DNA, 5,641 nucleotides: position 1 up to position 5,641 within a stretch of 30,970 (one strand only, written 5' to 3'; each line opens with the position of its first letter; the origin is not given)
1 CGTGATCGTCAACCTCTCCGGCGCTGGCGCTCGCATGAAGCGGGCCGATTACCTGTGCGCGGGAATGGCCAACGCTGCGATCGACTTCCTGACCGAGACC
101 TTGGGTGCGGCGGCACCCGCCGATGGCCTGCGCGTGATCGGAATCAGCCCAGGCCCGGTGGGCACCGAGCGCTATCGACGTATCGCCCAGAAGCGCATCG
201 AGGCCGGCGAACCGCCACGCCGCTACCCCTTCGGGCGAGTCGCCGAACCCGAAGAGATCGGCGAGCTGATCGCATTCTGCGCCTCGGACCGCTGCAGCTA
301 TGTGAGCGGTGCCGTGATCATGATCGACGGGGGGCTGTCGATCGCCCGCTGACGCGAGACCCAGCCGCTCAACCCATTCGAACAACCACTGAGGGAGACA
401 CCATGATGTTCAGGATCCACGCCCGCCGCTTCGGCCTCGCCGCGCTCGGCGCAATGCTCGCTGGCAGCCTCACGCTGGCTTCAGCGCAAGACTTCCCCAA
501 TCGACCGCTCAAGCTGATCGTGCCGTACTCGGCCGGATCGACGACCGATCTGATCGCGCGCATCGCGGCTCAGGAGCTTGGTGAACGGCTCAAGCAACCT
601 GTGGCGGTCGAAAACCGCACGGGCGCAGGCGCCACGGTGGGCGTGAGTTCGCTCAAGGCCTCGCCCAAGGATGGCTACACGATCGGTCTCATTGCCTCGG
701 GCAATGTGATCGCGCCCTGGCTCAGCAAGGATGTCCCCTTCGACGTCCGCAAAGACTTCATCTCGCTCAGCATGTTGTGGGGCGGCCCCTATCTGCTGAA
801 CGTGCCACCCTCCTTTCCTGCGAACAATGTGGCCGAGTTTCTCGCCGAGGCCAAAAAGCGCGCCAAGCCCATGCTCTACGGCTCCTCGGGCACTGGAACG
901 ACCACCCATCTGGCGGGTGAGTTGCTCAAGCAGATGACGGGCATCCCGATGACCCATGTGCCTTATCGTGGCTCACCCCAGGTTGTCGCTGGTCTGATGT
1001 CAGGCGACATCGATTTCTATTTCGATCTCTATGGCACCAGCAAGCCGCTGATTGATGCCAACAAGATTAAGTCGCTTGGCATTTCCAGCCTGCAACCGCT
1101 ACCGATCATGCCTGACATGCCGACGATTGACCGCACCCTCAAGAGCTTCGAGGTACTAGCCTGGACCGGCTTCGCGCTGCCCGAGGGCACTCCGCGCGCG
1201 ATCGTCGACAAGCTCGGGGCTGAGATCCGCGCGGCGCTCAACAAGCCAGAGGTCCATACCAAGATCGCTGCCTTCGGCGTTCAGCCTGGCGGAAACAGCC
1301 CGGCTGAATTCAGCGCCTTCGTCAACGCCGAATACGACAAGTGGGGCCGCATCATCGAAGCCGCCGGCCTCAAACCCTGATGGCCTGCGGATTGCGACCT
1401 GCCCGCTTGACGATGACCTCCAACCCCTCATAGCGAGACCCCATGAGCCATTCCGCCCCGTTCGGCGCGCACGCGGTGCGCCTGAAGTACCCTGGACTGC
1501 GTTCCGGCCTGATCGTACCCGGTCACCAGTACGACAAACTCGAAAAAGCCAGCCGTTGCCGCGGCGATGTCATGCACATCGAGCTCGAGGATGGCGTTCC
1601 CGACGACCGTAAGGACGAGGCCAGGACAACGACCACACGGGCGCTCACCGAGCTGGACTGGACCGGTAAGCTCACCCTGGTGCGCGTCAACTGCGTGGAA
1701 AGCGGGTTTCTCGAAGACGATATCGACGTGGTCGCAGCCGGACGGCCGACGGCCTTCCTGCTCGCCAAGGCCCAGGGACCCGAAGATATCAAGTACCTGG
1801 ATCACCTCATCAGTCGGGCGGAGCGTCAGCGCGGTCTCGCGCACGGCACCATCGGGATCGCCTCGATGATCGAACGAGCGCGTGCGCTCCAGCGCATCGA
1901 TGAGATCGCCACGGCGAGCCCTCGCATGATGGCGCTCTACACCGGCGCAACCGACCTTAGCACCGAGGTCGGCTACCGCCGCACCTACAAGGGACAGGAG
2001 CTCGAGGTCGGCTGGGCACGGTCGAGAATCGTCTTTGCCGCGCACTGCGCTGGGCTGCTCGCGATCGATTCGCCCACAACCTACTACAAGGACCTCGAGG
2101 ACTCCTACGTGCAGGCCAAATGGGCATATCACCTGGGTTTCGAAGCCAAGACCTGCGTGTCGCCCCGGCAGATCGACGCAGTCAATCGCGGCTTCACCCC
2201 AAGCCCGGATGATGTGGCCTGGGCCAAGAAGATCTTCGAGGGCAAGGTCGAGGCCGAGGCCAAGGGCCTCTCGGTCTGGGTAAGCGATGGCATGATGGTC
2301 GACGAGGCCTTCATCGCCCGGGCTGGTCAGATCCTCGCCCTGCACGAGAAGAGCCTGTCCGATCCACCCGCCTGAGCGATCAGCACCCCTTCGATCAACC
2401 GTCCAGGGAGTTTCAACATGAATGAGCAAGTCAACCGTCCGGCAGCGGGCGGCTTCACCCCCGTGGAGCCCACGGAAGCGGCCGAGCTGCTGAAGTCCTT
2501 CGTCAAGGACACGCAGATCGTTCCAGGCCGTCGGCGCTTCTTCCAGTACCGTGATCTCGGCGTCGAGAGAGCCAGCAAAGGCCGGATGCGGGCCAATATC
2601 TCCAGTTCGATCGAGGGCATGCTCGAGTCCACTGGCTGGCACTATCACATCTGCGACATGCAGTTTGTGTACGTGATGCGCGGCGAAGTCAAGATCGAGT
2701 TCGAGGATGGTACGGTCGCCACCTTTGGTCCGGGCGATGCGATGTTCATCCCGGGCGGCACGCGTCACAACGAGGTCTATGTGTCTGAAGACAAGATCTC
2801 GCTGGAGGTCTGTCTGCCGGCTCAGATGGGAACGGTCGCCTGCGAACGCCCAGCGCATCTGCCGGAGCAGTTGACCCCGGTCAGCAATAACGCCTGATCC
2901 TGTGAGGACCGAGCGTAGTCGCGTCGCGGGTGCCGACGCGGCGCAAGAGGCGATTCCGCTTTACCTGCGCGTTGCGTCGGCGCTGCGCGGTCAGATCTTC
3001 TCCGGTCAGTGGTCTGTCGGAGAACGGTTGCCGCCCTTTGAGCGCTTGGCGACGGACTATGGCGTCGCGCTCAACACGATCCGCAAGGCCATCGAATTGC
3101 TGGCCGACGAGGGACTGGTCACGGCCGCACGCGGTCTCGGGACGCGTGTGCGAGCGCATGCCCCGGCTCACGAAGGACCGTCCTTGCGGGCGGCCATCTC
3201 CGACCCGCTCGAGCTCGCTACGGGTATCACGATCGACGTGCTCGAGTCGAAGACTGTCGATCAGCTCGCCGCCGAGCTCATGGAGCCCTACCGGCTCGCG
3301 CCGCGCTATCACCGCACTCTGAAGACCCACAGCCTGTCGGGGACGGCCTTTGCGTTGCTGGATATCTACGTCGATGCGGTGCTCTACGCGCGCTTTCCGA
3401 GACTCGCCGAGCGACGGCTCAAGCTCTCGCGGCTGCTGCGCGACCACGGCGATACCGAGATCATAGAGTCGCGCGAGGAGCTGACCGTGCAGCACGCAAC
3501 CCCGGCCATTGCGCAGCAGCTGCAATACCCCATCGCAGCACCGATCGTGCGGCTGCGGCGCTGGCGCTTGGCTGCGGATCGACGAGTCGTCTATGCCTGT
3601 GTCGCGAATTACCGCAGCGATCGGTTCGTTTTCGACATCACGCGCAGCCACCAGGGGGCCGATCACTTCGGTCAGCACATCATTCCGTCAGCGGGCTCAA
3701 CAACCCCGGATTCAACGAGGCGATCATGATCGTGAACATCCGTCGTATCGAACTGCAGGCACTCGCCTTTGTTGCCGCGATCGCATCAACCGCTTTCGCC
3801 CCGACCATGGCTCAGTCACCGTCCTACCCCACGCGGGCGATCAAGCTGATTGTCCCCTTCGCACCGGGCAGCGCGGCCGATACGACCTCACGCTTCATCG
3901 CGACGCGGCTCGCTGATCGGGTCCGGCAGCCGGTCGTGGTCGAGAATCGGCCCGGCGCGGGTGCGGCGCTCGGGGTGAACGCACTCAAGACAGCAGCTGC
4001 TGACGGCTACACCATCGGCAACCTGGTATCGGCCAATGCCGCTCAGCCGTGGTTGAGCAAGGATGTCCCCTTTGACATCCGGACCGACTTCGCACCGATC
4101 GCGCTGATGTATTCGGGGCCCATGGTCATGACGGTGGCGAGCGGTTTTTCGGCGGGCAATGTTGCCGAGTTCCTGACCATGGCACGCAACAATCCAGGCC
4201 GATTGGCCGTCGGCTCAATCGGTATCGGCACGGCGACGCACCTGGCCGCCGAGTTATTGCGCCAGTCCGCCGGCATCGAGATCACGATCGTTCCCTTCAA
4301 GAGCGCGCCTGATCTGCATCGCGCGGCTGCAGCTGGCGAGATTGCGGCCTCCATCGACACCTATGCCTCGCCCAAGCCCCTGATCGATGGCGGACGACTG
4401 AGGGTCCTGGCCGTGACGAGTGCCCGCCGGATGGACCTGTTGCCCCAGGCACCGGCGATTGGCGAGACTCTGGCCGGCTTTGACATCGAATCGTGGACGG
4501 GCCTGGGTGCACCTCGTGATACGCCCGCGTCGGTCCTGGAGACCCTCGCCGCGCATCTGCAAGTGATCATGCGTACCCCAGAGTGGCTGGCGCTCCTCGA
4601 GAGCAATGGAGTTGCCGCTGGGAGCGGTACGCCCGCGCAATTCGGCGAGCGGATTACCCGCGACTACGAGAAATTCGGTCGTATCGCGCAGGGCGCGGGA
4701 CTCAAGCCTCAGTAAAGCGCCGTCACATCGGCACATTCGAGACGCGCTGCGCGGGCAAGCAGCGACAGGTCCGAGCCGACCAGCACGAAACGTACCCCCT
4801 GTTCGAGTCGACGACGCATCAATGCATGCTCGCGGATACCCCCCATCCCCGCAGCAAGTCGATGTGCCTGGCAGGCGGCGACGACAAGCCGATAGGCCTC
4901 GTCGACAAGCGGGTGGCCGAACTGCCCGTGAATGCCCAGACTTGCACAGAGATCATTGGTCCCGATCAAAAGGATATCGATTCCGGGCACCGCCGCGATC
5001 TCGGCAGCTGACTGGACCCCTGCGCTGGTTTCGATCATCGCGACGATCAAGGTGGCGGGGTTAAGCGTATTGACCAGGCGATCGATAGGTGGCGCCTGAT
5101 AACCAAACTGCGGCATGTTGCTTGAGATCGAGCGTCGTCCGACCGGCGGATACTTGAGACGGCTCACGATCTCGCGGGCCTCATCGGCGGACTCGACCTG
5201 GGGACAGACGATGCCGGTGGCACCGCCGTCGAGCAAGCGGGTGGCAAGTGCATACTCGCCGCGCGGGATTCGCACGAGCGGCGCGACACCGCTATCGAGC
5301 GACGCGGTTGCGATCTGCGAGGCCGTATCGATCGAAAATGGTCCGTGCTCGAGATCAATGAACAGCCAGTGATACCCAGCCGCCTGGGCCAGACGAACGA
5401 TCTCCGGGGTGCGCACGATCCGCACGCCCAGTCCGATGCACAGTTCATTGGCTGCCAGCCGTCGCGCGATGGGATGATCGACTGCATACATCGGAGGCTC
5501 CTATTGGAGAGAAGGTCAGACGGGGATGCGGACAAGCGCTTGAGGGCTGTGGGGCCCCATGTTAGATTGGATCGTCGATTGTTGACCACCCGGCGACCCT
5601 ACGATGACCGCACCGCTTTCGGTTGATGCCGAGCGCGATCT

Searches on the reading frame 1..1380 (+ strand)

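Call 67: search_protein_families(library=pfam, proteins=[window:1-1380:+], max_evalue=0.0001)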
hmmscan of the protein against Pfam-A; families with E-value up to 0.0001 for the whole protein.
window:1-1380:+ (459 aa): 1 family
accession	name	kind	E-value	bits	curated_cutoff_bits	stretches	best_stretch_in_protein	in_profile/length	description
PF03401.19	TctC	-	3.6e-56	191.1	27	1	185-457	1-274/274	Tripartite tricarboxylate transporter family receptor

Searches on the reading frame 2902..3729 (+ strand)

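Call 67: search_protein_families(library=pfam, proteins=[window:2902-3729:+], max_evalue=0.0001)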
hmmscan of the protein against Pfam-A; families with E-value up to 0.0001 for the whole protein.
window:2902-3729:+ (275 aa): 2 families
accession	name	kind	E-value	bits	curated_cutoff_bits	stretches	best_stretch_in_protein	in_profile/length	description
PF00392.27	GntR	-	3.3e-16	59.1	27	1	20-83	1-64/64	Bacterial regulatory proteins, gntR family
PF07702.18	UTRA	-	3.8e-10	40.2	23.8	1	136-242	34-140/141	UTRA domain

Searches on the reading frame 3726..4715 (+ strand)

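Call 67: search_protein_families(library=pfam, proteins=[window:3726-4715:+], max_evalue=0.0001)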
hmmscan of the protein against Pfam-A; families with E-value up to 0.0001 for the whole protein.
window:3726-4715:+ (329 aa): 1 family
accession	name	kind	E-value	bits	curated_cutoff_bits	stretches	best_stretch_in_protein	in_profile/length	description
PF03401.19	TctC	-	2.5e-53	181.8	27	1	56-325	3-273/274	Tripartite tricarboxylate transporter family receptor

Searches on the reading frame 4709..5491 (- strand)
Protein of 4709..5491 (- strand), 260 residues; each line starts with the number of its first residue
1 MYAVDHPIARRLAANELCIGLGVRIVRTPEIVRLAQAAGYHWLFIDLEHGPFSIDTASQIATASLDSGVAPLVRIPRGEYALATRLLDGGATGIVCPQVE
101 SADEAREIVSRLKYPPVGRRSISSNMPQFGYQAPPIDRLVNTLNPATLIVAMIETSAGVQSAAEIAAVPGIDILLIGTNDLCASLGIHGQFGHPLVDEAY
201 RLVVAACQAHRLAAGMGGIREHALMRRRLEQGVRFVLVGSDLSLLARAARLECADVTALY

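Call 67: search_protein_families(library=pfam, proteins=[window:4709-5491:-], max_evalue=0.0001)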
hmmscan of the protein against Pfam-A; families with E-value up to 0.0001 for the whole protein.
window:4709-5491:- (260 aa): 1 family
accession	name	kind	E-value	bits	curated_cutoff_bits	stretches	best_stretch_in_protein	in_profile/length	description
PF03328.21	HpcH_HpaI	-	3.5e-35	121.7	25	1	28-247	10-220/221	HpcH/HpaI aldolase/citrate lyase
